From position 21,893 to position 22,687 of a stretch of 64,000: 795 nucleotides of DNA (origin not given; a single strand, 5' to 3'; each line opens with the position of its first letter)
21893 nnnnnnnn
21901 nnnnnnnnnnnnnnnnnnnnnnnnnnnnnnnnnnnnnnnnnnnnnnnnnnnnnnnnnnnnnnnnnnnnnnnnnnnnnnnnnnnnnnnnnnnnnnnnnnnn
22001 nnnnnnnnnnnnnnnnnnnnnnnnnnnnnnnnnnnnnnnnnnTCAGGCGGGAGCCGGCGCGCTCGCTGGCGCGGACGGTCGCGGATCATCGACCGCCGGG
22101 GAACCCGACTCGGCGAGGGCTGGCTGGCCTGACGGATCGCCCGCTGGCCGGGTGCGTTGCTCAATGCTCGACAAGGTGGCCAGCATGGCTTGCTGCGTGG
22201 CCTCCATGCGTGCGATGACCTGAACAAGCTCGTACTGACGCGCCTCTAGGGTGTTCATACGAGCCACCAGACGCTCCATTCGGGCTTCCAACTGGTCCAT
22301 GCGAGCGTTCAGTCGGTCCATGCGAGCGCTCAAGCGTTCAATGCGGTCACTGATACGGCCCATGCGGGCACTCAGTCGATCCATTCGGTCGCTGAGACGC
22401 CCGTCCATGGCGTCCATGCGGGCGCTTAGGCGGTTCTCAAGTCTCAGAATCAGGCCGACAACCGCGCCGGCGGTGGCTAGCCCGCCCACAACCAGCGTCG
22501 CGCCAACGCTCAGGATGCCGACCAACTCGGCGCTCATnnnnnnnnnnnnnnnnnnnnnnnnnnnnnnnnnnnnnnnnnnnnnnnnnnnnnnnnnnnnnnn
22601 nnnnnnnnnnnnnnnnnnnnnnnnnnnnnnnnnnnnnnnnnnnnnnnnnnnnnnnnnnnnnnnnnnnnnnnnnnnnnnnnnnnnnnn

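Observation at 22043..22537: Heptad-perfect coiled-coil membrane protein with 21-nt DNA tandem repeats inside the conserved asd-dapA operon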

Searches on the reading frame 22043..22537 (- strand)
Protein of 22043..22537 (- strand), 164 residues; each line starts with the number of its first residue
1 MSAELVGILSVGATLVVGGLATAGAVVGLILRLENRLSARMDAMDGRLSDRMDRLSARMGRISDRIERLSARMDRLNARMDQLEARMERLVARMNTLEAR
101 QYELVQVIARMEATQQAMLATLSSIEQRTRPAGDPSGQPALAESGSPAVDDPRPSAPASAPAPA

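Call 4: search_protein_families(library=pfam, proteins=[window:22043-22537:-], max_evalue=1)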
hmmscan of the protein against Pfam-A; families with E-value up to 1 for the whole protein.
window:22043-22537:- (164 aa): 81 families (the best 25 are shown)
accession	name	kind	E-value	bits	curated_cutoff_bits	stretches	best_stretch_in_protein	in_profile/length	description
PF11932.13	DUF3450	-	5.6e-07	29.6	32.6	1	39-130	33-124/241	Protein of unknown function (DUF3450)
PF23991.1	DUF7310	-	1.5e-06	29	40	1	37-88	1-54/83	Coiled-coil region of unknown function (DUF7310)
PF07195.17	FliD_C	-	4e-06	26.9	25.4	1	28-95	168-235/236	Flagellar hook-associated protein 2 C-terminus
PF05377.16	FlaC_arch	-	1.5e-05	25.7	27.8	1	79-119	1-41/55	Flagella accessory protein C (FlaC)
PF16326.10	ABC_tran_CTD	-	3.7e-05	24.3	32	1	72-119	9-58/69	ABC transporter C-terminal domain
PF04912.19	Dynamitin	-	0.00015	21.6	31.8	1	31-126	220-317/396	Dynamitin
PF02601.20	Exonuc_VII_L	-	0.00024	21.1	35.9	1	30-116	142-235/315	Exonuclease VII, large subunit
PF04513.17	Baculo_PEP_C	-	0.00025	21.6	38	1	34-127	33-120/140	Baculovirus polyhedron envelope protein, PEP, C terminus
PF11887.13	Mce4_CUP1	-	0.0004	20.5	32.6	1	55-120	52-117/222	Cholesterol uptake porter CUP1 of Mce4, putative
PF07889.17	DUF1664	-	0.0014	19.1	34.6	1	35-101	62-124/124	Protein of unknown function (DUF1664)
PF23379.1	DUF7096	-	0.0014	19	27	1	63-130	102-169/208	Domain of unknown function (DUF7096)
PF01920.25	Prefoldin_2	-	0.0018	18.7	27.6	1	53-88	65-100/106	Prefoldin subunit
PF11559.13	ADIP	-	0.0022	18.5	34.3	1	47-118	56-127/151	Afadin- and alpha -actinin-Binding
PF12072.13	RNase_Y_N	-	0.0035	17.2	32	1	47-125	72-146/201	RNase Y N-terminal region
PF06005.17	ZapB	-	0.0042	18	31.5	2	32-95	8-70/71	Cell division protein ZapB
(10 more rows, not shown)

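Call 5: search_protein_families(library=ncbifam, proteins=[window:22043-22537:-], max_evalue=1)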
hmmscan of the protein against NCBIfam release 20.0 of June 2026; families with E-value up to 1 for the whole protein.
window:22043-22537:- (164 aa): 61 families (the best 25 are shown)
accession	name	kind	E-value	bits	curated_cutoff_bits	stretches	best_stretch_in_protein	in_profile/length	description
NF033930.1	pneumo_PspA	exception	5.5e-06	25.4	850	1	41-163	273-391/659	pneumococcal surface protein A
NF038218.1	IcmG_DotF_IVB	equivalog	1.2e-05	25.2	200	1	33-101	122-189/266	type IVB secretion system protein IcmG/DotF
TIGR02169.1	SMC_prok_A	equivalog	2.3e-05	22.3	729.4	1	47-128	707-788/1165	chromosome segregation protein SMC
NF045487.1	ASRP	equivalog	4.1e-05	22.4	300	1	49-116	354-422/593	archaea-specific SMC-related protein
TIGR02168.1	SMC_prok_B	equivalog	7.5e-05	20.6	567.35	1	50-125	337-412/1181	chromosome segregation protein SMC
NF033885.1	conj_TraP_IncI1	equivalog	0.00011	22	135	1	37-106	80-145/217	conjugal transfer protein TraP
NF002244.0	PRK01156.1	equivalog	0.00014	20.1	847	1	40-123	658-739/895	DNA double-strand break repair ATPase Rad50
NF047515.1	SpiroCoCo_C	equivalog_domain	0.00019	20.7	125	1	49-120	151-222/313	SpiroCoCo family coiled-coil protein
NF043058.1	T4SS_LegC2C7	subfamily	0.00024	20.2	350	1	41-127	120-206/348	LegC2/C7 family Dot/Icm T4SS effector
NF009344.0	PRK12705.1-1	equivalog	0.00052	18.7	831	1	36-114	115-195/572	hypothetical protein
NF051880.1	FlagAsmCDGMPTipF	equivalog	0.00056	18.9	600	1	10-123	32-151/421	flagella assembly cyclic-di-GMP phosphodiesterase TipF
TIGR03319.1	RNase_Y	equivalog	0.001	17.7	454.35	1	39-115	62-138/514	ribonuclease Y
NF047368.1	collar_FlbB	equivalog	0.0016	18.3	110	1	53-115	60-122/193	periplasmic-type flagellar collar protein FlbB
TIGR00996.1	Mtu_fam_mce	paralog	0.0016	17.7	140.5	1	51-125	179-253/291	MCE family protein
NF047516.1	LA_3659_fam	equivalog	0.0018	17.9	36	1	48-127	104-185/221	LA_3659 family protein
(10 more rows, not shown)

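Call 6: find_homologous_proteins(query=window:22043-22537:-, max_evalue=0.001)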
Query window:22043-22537:- (164 aa): 86 proteins with E <= 0.001 among 1353 candidates.
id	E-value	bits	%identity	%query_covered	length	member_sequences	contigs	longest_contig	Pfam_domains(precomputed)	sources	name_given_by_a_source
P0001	3.2e-90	317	99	100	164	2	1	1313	PF11932.14,PF05377.18,PF07195.18,PF23991.2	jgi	-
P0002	2.4e-60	221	71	98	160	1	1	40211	PF11932.14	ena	-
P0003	3.3e-57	211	70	100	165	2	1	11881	-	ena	-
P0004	6.1e-57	210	61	98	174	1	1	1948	PF10805.15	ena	-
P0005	2.2e-55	205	67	100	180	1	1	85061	PF10805.15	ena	-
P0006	2.6e-55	204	69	98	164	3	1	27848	-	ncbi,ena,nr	ncbi:MAG: hypothetical protein F4Y02_12605 [Chloroflexi bacterium]|nr:hypothetical protein [Chlorofl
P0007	6.4e-55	203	65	100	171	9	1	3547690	PF11932.14,PF10805.15,PF07889.18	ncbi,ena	-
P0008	1.9e-54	202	66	100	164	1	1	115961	PF11932.14,PF10805.15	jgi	-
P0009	1.6e-52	195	66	98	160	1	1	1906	PF10805.15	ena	-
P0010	2.8e-52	195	65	100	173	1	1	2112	PF10805.15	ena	-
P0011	3.3e-52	194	66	100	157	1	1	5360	PF10805.15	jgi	-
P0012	4.9e-51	191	65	100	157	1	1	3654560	PF10805.15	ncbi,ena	-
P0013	6.3e-51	190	66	98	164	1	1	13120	PF10805.15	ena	-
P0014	2.5e-50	188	65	98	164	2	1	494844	PF10805.15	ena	-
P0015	1.1e-49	186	64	100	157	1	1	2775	PF10805.15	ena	-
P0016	1.7e-49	186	68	98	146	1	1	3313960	-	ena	-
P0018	9.5e-47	177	65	98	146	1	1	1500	PF10805.15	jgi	-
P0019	2.6e-46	175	64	98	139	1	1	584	PF10805.15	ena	-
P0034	2.4e-42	162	59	100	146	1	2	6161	PF10805.15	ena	-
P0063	7.9e-32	128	48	99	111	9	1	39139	-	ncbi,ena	-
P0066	1.3e-19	89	50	56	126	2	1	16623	PF10805.15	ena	-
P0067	2.3e-18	85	52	49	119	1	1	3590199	-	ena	-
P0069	1.7e-13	69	50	48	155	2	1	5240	PF01519.23,PF10779.15,PF10046.15,PF05531.18,PF25443.2,PF16326.11,PF12795.13,PF04065.21,PF16526.11,PF02601.21,PF00170.27,PF05377.18,PF11559.14,PF01920.26,PF10805.15,PF06825.18,PF23991.2,PF28175.1,PF24161.2,PF19111.6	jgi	-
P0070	8.1e-13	67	49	39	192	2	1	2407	PF25994.1,PF01519.23,PF10779.15,PF10046.15,PF26095.1,PF16326.11,PF16526.11,PF11559.14,PF01920.26,PF10805.15,PF23991.2,PF00261.26,PF24161.2,PF14712.12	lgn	-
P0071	2.8e-10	59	53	39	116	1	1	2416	PF10805.15,PF06825.18,PF23991.2,PF16326.11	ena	-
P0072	9.3e-10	57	48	54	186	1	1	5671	PF01519.23,PF13851.12,PF04513.18,PF10779.15,PF13600.12,PF26095.1,PF16326.11,PF16526.11,PF00170.27,PF01920.26,PF05667.17,PF10805.15,PF23991.2,PF00261.26,PF24161.2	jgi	jgi:chromosome segregation ATPase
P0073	8.6e-7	47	39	63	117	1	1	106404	PF04513.18,PF10805.15,PF01442.24,PF06825.18,PF23991.2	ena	-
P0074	1.4e-6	47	36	72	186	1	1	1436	PF11932.14,PF16526.11,PF05377.18,PF10779.15,PF01920.26,PF10805.15,PF23991.2,PF07889.18,PF00261.26,PF14712.12,PF16326.11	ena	-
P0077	4.4e-5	42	37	49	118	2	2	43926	PF05377.18,PF10779.15,PF10805.15,PF23991.2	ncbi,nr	ncbi:MAG: hypothetical protein HYZ57_19715 [Acidobacteria bacterium]|nr:hypothetical protein [Acidob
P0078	7.4e-5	41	41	40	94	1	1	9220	PF06825.18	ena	-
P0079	8.5e-5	41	41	36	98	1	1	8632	PF10805.15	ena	-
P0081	1.0e-4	41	42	45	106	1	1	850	PF10805.15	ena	-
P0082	1.2e-4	40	46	50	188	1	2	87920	PF10805.15,PF23991.2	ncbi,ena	-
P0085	5.2e-4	38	38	31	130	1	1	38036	PF04513.18,PF10805.15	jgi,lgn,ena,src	-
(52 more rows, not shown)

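Call 7: find_encoding_contigs(protein=window:22043-22537:-, flank=10000)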
Protein window:22043-22537:- (164 aa): no gene with exactly this product is on record in the collection.

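Call 9: find_encoding_contigs(protein=P0007, flank=6000, max_places=3)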
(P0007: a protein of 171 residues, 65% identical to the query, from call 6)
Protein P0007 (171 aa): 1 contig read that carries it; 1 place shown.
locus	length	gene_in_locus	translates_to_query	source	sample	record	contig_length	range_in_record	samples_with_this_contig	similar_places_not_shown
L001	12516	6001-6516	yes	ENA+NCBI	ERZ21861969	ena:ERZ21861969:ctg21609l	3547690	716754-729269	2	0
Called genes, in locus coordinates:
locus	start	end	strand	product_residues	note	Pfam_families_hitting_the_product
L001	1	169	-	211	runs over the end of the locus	-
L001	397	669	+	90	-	PF00312:Ribosomal_S15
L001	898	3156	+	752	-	PF01138:RNase_PH, PF03725:RNase_PH_C, PF03726:PNPase, PF01138:RNase_PH, PF00013:KH_1, PF00575:S1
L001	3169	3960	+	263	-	PF01113:DapB_N, PF05173:DapB_C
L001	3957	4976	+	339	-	PF01118:Semialdhyde_dh, PF02774:Semialdhyde_dhC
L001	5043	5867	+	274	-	-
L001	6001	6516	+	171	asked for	PF10805:DUF2730, PF11932:DUF3450 (weak), PF07889:DUF1664 (weak)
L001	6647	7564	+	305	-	PF00701:DHDPS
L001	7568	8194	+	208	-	PF03167:UDG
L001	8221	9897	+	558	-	PF00753:Lactamase_B, PF12706:Lactamase_B_2 (weak), PF22505:RNase_J_b_CASP, PF07521:RMMBL, PF17770:RNase_J_C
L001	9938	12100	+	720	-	PF17854:FtsK_alpha, PF01580:FtsK_SpoIIIE, PF09397:FtsK_gamma (weak)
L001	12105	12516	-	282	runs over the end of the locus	PF00532:Peripla_BP_1, PF13407:Peripla_BP_4, PF13377:Peripla_BP_3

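Call 10: find_encoding_contigs(protein=P0063, flank=6000, max_places=3)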
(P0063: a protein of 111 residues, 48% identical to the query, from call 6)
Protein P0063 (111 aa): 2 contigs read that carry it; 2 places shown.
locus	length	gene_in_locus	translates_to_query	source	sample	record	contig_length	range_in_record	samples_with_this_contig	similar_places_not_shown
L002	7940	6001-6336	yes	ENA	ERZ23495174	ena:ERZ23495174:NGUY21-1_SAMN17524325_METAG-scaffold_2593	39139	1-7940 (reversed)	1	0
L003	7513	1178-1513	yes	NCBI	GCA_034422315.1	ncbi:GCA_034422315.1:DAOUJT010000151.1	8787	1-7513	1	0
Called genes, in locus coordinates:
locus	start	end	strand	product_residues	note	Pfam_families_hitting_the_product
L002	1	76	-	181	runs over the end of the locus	-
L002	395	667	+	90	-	PF00312:Ribosomal_S15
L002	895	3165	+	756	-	PF01138:RNase_PH, PF03725:RNase_PH_C, PF03726:PNPase, PF01138:RNase_PH, PF00013:KH_1, PF00575:S1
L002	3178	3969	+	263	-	PF01113:DapB_N, PF05173:DapB_C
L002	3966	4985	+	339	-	PF01118:Semialdhyde_dh, PF02774:Semialdhyde_dhC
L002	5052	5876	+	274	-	-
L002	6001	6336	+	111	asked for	-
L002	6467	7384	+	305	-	PF00701:DHDPS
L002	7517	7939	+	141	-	?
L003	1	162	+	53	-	?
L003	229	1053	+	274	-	-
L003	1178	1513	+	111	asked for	-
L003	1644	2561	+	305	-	PF00701:DHDPS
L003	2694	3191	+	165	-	PF03167:UDG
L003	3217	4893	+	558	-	PF00753:Lactamase_B, PF12706:Lactamase_B_2 (weak), PF23023:Anti-Pycsar_Apyc1 (faint), PF22505:RNase_J_b_CASP, PF07521:RMMBL, PF17770:RNase_J_C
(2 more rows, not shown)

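Call 11: find_encoding_contigs(protein=P0067, flank=6000, max_places=3)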
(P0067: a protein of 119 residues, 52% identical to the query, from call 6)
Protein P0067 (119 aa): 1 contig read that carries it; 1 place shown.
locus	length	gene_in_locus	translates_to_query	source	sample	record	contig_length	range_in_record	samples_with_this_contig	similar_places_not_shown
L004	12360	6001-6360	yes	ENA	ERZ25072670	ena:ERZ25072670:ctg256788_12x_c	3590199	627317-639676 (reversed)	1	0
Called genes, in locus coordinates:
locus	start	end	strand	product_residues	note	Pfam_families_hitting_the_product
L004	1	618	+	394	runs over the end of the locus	PF01408:GFO_IDH_MocA, PF22725:GFO_IDH_MocA_C3 (faint)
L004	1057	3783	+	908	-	PF02463:SMC_N (faint), PF13304:AAA_21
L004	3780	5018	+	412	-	PF04326:SLFN_AlbA_2, PF13749:HATPase_c_4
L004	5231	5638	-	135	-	-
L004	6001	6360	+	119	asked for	-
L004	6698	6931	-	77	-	PF18480:DUF5615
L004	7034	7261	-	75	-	PF04255:DUF433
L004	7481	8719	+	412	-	PF00764:Arginosuc_synth, PF20979:Arginosuc_syn_C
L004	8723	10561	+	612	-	PF03372:Exo_endo_phos, PF23226:Exo_endo_phos_PGAP2IP (weak)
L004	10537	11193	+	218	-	PF00583:Acetyltransf_1, PF13508:Acetyltransf_7, PF13673:Acetyltransf_10 (weak)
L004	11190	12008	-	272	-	PF01261:AP_endonuc_2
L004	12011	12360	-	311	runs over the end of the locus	PF00248:Aldo_ket_red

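Call 17: find_related_loci(query=A1, collection=genome_contigs, flank=8000)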
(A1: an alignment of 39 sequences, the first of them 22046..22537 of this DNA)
Query A1 (164 aa) in genome_contigs; peptide patterns used: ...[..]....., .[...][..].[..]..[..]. (x = any residue, [..] = any of these).
130 stretches matched a pattern; 40 encode a relative of the query (tblastn E <= 1e-3); 40 distinct loci.
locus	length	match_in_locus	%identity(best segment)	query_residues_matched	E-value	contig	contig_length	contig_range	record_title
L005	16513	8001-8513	65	1-164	2e-66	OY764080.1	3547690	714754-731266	MAG: Chloroflexota bacterium isolate a04a8705-9522-4335-bb9c-b9bb47e5c42e genome assembly, chromosome: 1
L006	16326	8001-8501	68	1-163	1e-63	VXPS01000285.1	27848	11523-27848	MAG: Chloroflexi bacterium isolate SB0662_bin_61 NODE_1648_length_27848_cov_31.148671, whole genome shotgun sequence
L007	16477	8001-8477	69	1-155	6e-60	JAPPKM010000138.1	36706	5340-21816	MAG: Chloroflexota bacterium isolate RHO2_bin_72 NODE_1689_length_36706_cov_12.374696, whole genome shotgun sequence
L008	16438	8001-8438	72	1-141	1e-56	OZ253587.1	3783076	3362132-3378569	MAG: Chloroflexota bacterium isolate c48e1457-3bc6-4d91-b545-4e17b7aa62c7 genome assembly, chromosome: 1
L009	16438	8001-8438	62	1-156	3e-51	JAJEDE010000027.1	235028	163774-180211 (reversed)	MAG: Chloroflexota bacterium isolate jk18xAbins.55 k141_1317882, whole genome shotgun sequence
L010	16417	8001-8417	57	1-164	7e-50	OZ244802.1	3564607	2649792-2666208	MAG: Chloroflexota bacterium isolate 0351a3fc-03c6-4ac3-ab3a-8938ce3ed692 genome assembly, chromosome: 1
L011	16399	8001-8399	58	1-161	4e-49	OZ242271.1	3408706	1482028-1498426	MAG: Chloroflexota bacterium isolate 28ccf5bf-4595-479e-bad6-f18457ce53ab genome assembly, chromosome: 1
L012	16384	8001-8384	59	1-162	4e-48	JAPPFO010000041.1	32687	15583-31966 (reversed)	MAG: Chloroflexota bacterium isolate RHO1_bin_32 NODE_2496_length_32687_cov_5.435462, whole genome shotgun sequence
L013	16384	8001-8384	60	1-156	1e-47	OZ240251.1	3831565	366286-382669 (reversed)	MAG: Chloroflexota bacterium isolate d34784d7-597f-4c6c-9d13-8b2b1f638dff genome assembly, chromosome: 1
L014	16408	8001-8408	57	1-164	3e-47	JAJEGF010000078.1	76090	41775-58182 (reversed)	MAG: Chloroflexota bacterium isolate p16x44bins.42 k141_440608, whole genome shotgun sequence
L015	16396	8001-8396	58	1-164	4e-47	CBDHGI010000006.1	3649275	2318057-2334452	MAG: Chloroflexota bacterium isolate cca356c8-8f3a-46e1-bc14-440367fe4ecb genome assembly, contig: chromosome_2, whole g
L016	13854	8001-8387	57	1-157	5e-45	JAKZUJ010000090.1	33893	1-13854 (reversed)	MAG: Chloroflexota bacterium isolate Langseth_MAG_00082 Langseth_MAG_00082_000000000090, whole genome shotgun sequence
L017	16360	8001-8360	55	1-155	4e-43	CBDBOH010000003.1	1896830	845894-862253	MAG: Chloroflexota bacterium isolate 6ed94c95-c701-4cc9-8e12-bdeb5c957f40 genome assembly, contig: contig_3, whole genom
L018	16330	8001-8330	49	1-163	2e-36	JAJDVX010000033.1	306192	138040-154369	MAG: Chloroflexota bacterium isolate jk18x22bins.70 k141_230506, whole genome shotgun sequence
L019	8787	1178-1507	48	1-163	4e-35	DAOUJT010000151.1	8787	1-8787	MAG TPA_asm: Chloroflexota bacterium isolate S34_278 k113_1112311, whole genome shotgun sequence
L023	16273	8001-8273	41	1-83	1e-9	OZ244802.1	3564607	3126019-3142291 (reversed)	MAG: Chloroflexota bacterium isolate 0351a3fc-03c6-4ac3-ab3a-8938ce3ed692 genome assembly, chromosome: 1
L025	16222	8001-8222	39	1-85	8e-8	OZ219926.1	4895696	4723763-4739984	MAG: Thermodesulfobacteriota bacterium isolate 21442c6b-cc68-4f82-8039-a5361455a999 genome assembly, chromosome: 3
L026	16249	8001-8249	38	1-100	5e-7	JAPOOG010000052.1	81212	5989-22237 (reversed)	MAG: Bryobacterales bacterium isolate APA_bin_29 c_000000127668, whole genome shotgun sequence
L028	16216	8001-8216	38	1-76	3e-6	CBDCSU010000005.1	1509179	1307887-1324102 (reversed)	MAG: Candidatus Latescibacterota bacterium isolate 2ecd85b3-648f-40fe-bdc7-c449d976e5a8 genome assembly, contig: contig_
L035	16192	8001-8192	51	1-58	3e-5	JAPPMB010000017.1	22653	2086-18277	MAG: Bryobacterales bacterium isolate RHO3_bin_36 NODE_3804_length_22653_cov_12.873396, whole genome shotgun sequence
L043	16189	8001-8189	36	1-74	5e-4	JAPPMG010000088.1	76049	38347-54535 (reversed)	MAG: Bryobacterales bacterium isolate RHO3_bin_40 NODE_794_length_76049_cov_47.805919, whole genome shotgun sequence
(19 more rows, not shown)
